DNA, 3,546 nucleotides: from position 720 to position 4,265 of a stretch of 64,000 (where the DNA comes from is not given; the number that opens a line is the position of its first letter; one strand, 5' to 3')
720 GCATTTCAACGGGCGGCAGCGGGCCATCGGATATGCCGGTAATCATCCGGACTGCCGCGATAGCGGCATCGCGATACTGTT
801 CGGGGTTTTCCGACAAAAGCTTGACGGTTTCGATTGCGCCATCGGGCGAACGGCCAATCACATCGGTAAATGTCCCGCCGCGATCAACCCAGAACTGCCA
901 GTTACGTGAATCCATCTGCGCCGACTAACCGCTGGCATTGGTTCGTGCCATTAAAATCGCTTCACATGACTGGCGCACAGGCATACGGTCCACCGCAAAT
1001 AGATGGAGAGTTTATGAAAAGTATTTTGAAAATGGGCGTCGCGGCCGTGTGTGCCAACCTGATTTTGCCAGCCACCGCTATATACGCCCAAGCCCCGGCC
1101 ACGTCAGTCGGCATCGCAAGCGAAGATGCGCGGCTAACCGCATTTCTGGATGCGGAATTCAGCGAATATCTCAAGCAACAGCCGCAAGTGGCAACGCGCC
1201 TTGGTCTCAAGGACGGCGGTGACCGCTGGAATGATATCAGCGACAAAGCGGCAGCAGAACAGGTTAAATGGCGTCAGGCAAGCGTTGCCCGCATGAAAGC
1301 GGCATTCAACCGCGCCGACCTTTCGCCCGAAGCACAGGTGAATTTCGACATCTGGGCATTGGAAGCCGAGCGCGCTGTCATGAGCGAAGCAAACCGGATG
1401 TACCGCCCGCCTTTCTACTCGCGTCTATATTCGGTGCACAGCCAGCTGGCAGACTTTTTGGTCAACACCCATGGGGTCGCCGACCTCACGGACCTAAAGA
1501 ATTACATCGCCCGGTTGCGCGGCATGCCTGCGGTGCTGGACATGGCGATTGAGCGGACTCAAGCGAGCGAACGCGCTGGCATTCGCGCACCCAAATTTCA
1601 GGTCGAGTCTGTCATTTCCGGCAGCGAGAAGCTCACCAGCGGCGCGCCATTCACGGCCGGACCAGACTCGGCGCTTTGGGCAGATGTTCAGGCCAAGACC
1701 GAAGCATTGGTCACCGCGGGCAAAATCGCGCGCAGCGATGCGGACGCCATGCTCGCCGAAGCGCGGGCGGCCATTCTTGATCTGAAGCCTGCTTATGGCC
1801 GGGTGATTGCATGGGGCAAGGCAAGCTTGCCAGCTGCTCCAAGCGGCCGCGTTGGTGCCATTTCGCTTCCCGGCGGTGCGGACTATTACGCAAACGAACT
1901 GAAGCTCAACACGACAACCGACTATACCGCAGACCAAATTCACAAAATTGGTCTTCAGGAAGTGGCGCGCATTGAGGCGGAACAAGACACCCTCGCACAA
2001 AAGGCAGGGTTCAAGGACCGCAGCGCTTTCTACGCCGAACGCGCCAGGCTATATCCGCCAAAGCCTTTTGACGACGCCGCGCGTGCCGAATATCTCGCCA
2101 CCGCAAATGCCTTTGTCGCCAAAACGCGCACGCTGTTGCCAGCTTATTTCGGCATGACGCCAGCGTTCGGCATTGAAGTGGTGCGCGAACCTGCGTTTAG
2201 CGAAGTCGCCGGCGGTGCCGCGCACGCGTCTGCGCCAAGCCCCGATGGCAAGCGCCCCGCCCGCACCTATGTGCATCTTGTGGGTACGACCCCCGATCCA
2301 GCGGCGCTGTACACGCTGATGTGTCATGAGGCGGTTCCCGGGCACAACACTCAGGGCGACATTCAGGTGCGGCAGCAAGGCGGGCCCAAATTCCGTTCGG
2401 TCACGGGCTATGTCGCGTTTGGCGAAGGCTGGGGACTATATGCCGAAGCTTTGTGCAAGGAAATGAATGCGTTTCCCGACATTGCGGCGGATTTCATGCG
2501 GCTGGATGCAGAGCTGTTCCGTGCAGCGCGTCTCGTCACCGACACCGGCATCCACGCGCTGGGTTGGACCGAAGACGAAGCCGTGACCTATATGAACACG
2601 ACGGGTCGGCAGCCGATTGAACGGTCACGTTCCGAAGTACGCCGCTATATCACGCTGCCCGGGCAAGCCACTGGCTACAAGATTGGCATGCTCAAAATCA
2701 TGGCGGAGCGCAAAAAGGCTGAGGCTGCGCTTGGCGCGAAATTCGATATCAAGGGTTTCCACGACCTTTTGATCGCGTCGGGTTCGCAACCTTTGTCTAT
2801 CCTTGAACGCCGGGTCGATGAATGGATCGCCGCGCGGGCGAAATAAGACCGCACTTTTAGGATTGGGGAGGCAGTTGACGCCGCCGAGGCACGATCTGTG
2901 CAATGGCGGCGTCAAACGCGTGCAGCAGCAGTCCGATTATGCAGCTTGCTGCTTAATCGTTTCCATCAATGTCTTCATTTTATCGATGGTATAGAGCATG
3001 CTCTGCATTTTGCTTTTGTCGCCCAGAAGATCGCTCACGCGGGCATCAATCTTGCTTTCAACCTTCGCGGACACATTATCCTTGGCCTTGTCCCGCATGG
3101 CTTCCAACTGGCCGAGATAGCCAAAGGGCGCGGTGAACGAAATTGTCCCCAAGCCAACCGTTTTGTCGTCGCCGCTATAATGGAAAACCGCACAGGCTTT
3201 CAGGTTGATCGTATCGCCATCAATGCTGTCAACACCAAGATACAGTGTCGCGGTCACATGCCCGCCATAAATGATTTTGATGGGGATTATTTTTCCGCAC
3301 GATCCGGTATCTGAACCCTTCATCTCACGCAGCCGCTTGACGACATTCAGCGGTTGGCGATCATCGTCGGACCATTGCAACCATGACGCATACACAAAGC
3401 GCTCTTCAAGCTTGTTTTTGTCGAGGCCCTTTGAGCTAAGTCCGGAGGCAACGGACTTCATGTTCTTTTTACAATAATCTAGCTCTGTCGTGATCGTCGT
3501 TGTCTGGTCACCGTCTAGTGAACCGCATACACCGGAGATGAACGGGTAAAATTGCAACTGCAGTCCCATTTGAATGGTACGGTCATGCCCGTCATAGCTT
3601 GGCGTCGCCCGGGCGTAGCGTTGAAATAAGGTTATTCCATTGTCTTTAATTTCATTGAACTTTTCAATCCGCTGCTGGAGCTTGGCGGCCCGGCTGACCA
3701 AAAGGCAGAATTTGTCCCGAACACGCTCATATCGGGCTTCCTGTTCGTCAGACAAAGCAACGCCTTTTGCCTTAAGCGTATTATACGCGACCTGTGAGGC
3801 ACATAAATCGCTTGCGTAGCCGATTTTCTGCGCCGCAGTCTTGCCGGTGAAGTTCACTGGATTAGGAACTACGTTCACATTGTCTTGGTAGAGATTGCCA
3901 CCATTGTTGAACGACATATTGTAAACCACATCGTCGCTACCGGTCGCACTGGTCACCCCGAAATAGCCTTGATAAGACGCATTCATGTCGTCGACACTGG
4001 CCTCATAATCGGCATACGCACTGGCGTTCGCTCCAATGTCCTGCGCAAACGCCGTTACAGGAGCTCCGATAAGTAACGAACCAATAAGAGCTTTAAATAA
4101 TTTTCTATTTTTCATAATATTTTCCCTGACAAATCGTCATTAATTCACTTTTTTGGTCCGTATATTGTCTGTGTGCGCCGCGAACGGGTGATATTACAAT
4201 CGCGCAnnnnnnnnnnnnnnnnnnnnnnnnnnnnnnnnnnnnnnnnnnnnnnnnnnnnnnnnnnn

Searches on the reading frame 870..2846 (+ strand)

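Call 3: search_protein_families(library=pfam, proteins=[window:870-2846:+], max_evalue=0.1)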
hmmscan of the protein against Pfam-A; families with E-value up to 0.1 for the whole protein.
window:870-2846:+ (658 aa): 1 family
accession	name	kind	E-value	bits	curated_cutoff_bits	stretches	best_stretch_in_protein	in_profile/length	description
PF05960.17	DUF885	-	3.8e-138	462.9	32.4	1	105-649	1-532/532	Bacterial protein of unknown function (DUF885)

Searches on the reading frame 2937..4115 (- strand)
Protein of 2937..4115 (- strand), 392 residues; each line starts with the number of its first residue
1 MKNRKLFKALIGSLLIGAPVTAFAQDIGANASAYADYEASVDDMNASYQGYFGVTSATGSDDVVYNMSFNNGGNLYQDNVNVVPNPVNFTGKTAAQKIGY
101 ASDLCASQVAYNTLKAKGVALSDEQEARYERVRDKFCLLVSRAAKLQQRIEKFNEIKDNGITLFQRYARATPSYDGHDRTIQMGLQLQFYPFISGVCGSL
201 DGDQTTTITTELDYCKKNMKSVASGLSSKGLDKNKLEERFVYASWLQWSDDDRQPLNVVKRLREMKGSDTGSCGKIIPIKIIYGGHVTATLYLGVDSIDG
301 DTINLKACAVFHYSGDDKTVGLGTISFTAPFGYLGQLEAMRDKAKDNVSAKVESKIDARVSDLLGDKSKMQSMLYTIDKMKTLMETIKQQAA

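Call 3: search_protein_families(library=pfam, proteins=[window:2937-4115:-], max_evalue=0.1)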
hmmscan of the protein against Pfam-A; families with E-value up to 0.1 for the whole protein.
window:2937-4115:- (392 aa): 0 families

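Call 4: search_protein_families(library=ncbifam, proteins=[window:2937-4115:-], max_evalue=0.1)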
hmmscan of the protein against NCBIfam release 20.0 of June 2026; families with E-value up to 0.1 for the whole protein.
window:2937-4115:- (392 aa): 0 families

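Call 19: find_homologous_proteins(query=window:2937-4115:-)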
Query window:2937-4115:- (392 aa): 80 proteins with E <= 0.001 among 3339 candidates.
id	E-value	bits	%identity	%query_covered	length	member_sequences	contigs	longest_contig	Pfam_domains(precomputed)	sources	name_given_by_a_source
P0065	9.9e-259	875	100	100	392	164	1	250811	-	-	-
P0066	3.1e-244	828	95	100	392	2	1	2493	-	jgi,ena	-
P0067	3.5e-237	804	91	100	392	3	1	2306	-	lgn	-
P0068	5.6e-228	774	88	100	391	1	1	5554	-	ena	-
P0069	6.1e-228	774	88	100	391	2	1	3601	-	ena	-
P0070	1.2e-227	773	88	100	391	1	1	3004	-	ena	-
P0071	1.5e-227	773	88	100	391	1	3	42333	-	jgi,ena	jgi:hypothetical protein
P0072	1.7e-227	773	88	100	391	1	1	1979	-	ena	-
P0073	2.0e-227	772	88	100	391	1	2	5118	-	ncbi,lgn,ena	-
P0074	2.0e-227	772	88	100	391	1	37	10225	-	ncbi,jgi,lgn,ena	ncbi:MAG: hypothetical protein RL251_1389 [Pseudomonadota bacterium]|jgi:hypothetical protein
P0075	2.7e-227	772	88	100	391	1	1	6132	-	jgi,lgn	jgi:hypothetical protein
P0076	5.1e-227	771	88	100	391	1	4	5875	-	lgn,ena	-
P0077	5.3e-227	771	88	100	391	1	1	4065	-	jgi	jgi:hypothetical protein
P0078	5.6e-227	771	88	100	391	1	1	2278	-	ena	-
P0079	6.9e-227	771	88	100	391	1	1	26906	-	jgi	jgi:hypothetical protein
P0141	1.9e-141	489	57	99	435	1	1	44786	-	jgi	jgi:hypothetical protein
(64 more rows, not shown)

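Call 36: predict_structure(alignment_id=A3)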
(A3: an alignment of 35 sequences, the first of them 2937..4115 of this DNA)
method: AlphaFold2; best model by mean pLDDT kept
length: 392 residues; sequences in the alignment: 35
mean_pLDDT: 78.0   pTM: 0.76
mean pLDDT of the five models: 78.0, 70.6, 66.4, 64.0, 63.1
residues with pLDDT >= 90: 83; 70-90: 234; 50-70: 31; < 50: 44
segments of 3 or more residues with pLDDT < 50: 1-24, 344-359
pLDDT, mean of each block of 10 residues (from residue 1): 32 31 67 93 87 82 82 84 86 92 93 92 94 94 89 82 88 82 88 82 74 78 77 83 88 86 76 77 79 84 84 81 73 69 42 43 50 83 92 87
secondary structure, 60 per line:
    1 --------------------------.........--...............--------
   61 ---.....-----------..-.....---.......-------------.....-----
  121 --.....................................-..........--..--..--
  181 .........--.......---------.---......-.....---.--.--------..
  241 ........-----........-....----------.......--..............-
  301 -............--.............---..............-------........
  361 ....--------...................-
elements in order: H27-35 H38-52 E64-68 E83-87 H91-97 H111-115 H123-159 E161-170 E181-189 E192-198 H212-217 E219-223 E239-248 E254-261 E277-283 E286-299 E302-313 E316-328 H332-345 H353-364 H373-391

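Call 39: fold_search(model_id=the predicted structure, library=pdb)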
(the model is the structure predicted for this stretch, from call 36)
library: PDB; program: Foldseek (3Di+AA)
matches with E <= 10: 760; with E <= 0.001: 0
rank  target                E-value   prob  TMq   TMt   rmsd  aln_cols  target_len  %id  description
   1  7ds6_A                2.2e-02  0.18  0.09  0.13  23.6       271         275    8  Crystal structure of actin capping protein in complex with twinflin-1/CD2AP CPI chimera peptide (TWN-CDC) (released 2021-03-03)
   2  4awd_A                2.9e-02  0.47  0.13  0.16  16.1       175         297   12  Crystal structure of the beta-porphyranase BpGH16B (BACPLE_01689) from the human gut bacterium Bacteroides plebeius (released 2012-07-25)
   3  8bk2_A                3.4e-02  0.47  0.16  0.29  14.9       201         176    9  X-ray structure of meningococcal factor H binding protein variant 2 in complex with a specific and bactericidal human  (released 2023-11-22)
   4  7ds8_A                3.4e-02  0.11  0.08  0.11  20.8       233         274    8  Crystal structure of actin capping protein in complex with twinflin-1/CD2AP CPI chimera peptide (CDN-TWC) (released 2021-03-03)
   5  1izn_A                4.2e-02  0.16  0.08  0.11  20.9       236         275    8  Crystal Structure of Actin Filament Capping Protein CapZ (released 2003-04-08)
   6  3aaa_A                4.9e-02  0.14  0.08  0.10  21.2       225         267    9  Crystal Structure of Actin capping protein in complex with V-1 (released 2010-08-04)
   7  3h4z_A                5.2e-02  0.10  0.13  0.10  28.0       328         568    8  Crystal Structure of an MBP-Der p 7 fusion protein (released 2010-03-31)
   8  3lk2_A                5.5e-02  0.13  0.08  0.11  21.0       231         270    9  Crystal structure of CapZ bound to the uncapping motif from CARMIL (released 2010-04-07)
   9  3v2u_B                5.8e-02  0.11  0.11  0.11  23.0       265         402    9  Crystal structure of the yeast GAL regulon complex of the repressor, Gal80p, and the transducer, Gal3p, with galactose (released 2012-02-08)
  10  8f8q_G                7.6e-02  0.13  0.09  0.12  20.8       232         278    9  Cryo-EM structure of the CapZ-capped barbed end of F-actin (released 2023-06-07)
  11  8p94_U                8.0e-02  0.14  0.09  0.12  21.2       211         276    9  Cryo-EM structure of cortactin stabilized Arp2/3-complex nucleated actin branches (released 2024-01-03)
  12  7dsa_A                8.0e-02  0.12  0.08  0.10  21.2       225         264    9  Crystal structure of actin capping protein in complex with V-1 (space group P62) (released 2021-03-03)
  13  3btu_A                8.4e-02  0.08  0.11  0.11  25.6       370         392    8  Crystal structure of the super-repressor mutant of Gal80p from Saccharomyces cerevisiae; Gal80(S2) [E351K] (released 2008-03-04)
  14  6vfw_D                9.9e-02  0.10  0.10  0.09  35.4       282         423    8  Crystal structure of human delta protocadherin 10 EC1-EC4 (released 2020-03-11)
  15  6vg4_A                1.0e-01  0.06  0.08  0.05  34.2       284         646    8  Human protocadherin 10 ectodomain (released 2020-03-11)
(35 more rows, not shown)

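Call 83: search_protein_families(library=phrogs, proteins=[window:2937-4115:-], max_evalue=0.01)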
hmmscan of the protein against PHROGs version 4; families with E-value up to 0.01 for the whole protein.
window:2937-4115:- (392 aa): 0 families

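Call 84: search_protein_families(library=padloc, proteins=[window:2937-4115:-], max_evalue=0.01)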
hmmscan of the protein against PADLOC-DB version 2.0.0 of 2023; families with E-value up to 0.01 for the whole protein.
window:2937-4115:- (392 aa): 0 families

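Call 86: find_homologous_proteins(query=A5, max_evalue=0.001)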
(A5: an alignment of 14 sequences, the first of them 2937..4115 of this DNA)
Query A5 (14 sequences) (392 aa, profile of the alignment): 82 proteins with E <= 0.001 among 8000 candidates.
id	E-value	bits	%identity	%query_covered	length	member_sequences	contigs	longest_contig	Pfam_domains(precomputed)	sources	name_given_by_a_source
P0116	1.5e-211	721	77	100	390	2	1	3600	-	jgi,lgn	jgi:hypothetical protein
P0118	3.1e-211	720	75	100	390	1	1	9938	-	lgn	-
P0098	8.5e-210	715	79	100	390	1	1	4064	-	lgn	-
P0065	1.0e-209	715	100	100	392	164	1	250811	-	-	-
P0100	1.3e-209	714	78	100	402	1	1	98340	-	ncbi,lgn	-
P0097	2.3e-209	713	78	100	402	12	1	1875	-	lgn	-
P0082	6.2e-209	712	87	100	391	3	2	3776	-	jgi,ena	jgi:hypothetical protein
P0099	6.9e-209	712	78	100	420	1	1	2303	-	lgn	-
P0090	1.7e-208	711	89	97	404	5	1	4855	-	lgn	-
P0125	5.1e-208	709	75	100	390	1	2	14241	-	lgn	-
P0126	1.6e-207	707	74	100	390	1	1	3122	-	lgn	-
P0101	1.7e-207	707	78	100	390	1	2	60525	-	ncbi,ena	-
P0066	2.2e-207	707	95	100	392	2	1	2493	-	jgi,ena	-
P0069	2.9e-207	706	88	100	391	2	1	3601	-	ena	-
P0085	3.2e-207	706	88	100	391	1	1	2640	-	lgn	-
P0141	3.7e-191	653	57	99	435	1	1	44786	-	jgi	jgi:hypothetical protein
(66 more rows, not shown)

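Call 87: find_encoding_contigs(protein=P0141, flank=8000, max_places=2)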
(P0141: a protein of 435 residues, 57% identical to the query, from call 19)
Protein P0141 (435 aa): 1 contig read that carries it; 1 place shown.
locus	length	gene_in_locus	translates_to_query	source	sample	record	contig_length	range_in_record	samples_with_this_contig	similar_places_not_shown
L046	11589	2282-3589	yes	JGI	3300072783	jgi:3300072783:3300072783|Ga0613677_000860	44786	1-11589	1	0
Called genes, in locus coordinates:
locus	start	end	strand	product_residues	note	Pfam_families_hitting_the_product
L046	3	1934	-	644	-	?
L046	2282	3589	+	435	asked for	-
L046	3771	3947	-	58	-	-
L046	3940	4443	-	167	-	PF09970:DUF2204 (faint), PF19502:DUF6036, PF08843:AbiEii (weak)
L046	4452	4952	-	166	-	PF01964:ThiC_Rad_SAM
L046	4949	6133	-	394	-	PF13784:Fic_N, PF02661:Fic, PF11972:HTH_13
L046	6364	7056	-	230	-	PF03695:UPF0149, PF02810:SEC-C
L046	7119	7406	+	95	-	-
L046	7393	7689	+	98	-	-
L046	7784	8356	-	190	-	-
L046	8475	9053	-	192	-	-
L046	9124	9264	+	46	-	-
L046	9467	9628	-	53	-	-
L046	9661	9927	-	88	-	PF01527:HTH_Tnp_1, PF13518:HTH_28 (weak)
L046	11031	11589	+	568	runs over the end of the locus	PF24389:ORC-CDC6-like (faint), PF01637:ATPase_2 (faint)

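Call 88: fold_search(model_id=the predicted structure, library=viral)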
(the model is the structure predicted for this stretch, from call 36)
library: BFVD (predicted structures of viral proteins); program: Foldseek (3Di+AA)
matches with E <= 10: 1103; with E <= 0.001: 1
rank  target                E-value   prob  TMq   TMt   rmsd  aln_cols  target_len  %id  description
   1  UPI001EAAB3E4         8.9e-04  0.41  0.14  0.12  25.7       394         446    8  (no name look-up for this kind of identifier)
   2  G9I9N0                1.1e-02  0.20  0.10  0.18  21.4       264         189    6  (no name in the UniProt tables at hand)
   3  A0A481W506            1.8e-02  0.12  0.12  0.12  31.1       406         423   10  Uncharacterized protein [Pseudomonas phage Psa21]
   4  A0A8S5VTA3            2.8e-02  0.15  0.10  0.16  25.8       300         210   11  (no name in the UniProt tables at hand)
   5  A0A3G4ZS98            3.1e-02  0.08  0.11  0.11  22.3       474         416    8  IS4 family transposase [Barrevirus sp.]
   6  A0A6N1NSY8            4.8e-02  0.13  0.10  0.11  16.6       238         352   10  Putative orfan [Tupanvirus soda lake]
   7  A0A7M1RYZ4            6.0e-02  0.09  0.10  0.14  36.2       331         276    9  Uncharacterized protein [uncultured phage cr111_1]
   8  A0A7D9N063            6.6e-02  0.08  0.10  0.10  19.6       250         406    8  (no name in the UniProt tables at hand)
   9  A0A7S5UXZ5            7.0e-02  0.06  0.11  0.08  31.3       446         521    9  (no name in the UniProt tables at hand)
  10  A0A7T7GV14            7.8e-02  0.10  0.08  0.09  17.6       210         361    8  Uncharacterized protein [Laksystermes virus]
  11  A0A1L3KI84            8.2e-02  0.04  0.08  0.08  24.9       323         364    8  Maturation protein [Beihai levi-like virus 35]
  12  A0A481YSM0            1.1e-01  0.10  0.11  0.19  20.8       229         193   10  Uncharacterized protein [Marseillevirus LCMAC101]
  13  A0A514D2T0            1.1e-01  0.06  0.12  0.11  22.2       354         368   10  Maturation protein [Leviviridae sp.]
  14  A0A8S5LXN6            1.1e-01  0.44  0.10  0.08  10.4        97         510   14  Uncharacterized protein [CrAss-like virus sp. ctRQZ5]
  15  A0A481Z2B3            1.1e-01  0.03  0.07  0.08  21.1       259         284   10  Proliferating cell nuclear antigen [Pithovirus LCPAC001]
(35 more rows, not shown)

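Call 90: search_protein_families(library=pfam, proteins=[L046:3-1934:-], max_evalue=0.01)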
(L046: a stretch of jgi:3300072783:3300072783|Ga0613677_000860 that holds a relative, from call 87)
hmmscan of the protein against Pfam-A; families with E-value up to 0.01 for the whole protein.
L046:3-1934:- (644 aa): 3 families
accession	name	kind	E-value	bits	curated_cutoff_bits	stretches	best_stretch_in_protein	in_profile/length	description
PF00263.26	Secretin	-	9.9e-29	100.5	27.5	1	419-574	7-166/169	Bacterial type II and III secretion system protein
PF13432.12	TPR_16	-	1.5e-05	25.8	32.7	1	58-109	12-58/65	Tetratricopeptide repeat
PF13414.12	TPR_11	-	0.00019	21.5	26.8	1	60-88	11-39/42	TPR repeat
